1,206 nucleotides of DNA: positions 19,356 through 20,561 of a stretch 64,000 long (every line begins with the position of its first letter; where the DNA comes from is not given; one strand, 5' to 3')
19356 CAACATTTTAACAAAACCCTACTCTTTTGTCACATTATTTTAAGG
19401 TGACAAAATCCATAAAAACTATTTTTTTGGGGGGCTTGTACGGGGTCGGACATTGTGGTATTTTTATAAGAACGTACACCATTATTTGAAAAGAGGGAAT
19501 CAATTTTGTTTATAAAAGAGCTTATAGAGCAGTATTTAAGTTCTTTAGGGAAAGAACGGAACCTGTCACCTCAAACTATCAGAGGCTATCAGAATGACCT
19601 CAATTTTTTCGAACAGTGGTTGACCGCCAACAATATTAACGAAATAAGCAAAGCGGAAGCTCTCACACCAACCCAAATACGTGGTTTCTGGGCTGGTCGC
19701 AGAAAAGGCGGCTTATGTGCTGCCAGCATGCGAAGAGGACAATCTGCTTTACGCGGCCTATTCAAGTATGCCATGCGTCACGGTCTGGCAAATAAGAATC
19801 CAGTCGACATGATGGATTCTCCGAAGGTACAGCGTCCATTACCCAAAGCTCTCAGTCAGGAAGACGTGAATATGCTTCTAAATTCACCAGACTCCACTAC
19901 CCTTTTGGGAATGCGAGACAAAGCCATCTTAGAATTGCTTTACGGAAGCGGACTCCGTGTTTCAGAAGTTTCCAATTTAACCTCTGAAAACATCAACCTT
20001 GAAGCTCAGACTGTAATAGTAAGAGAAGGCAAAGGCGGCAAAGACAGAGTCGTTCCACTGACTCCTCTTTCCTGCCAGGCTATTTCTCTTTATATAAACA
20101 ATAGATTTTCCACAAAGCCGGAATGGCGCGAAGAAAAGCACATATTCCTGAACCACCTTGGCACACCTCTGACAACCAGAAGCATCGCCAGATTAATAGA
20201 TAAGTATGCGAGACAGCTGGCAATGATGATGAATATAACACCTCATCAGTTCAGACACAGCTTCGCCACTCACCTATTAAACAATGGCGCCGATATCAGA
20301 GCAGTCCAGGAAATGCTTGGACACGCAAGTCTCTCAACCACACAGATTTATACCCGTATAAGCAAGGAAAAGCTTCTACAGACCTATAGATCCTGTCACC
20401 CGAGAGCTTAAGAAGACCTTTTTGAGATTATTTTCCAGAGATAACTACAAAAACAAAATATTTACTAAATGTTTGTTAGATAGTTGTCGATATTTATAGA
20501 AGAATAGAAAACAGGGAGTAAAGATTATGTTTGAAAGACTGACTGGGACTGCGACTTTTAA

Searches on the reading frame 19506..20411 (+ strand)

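Call 9: search_protein_families(library=pfam, proteins=[window:19506-20411:+], max_evalue=0.001)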
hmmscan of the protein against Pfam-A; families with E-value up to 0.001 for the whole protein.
window:19506-20411:+ (301 aa): 4 families
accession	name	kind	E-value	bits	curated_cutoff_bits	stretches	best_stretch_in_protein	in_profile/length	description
PF00589.27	Phage_integrase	-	1.8e-45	155.2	27.1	1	115-288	2-171/172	Phage integrase family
PF02899.23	Phage_int_SAM_1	-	3.1e-18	66.3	22.3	1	7-93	1-83/83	Phage integrase, N-terminal SAM-like domain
PF13102.12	Phage_int_SAM_5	-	0.00062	20.5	22.3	0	6-100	5-93/98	Phage integrase SAM-like domain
PF13495.12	Phage_int_SAM_4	-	0.00083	20.2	27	0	7-44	46-83/85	Phage integrase, N-terminal SAM-like domain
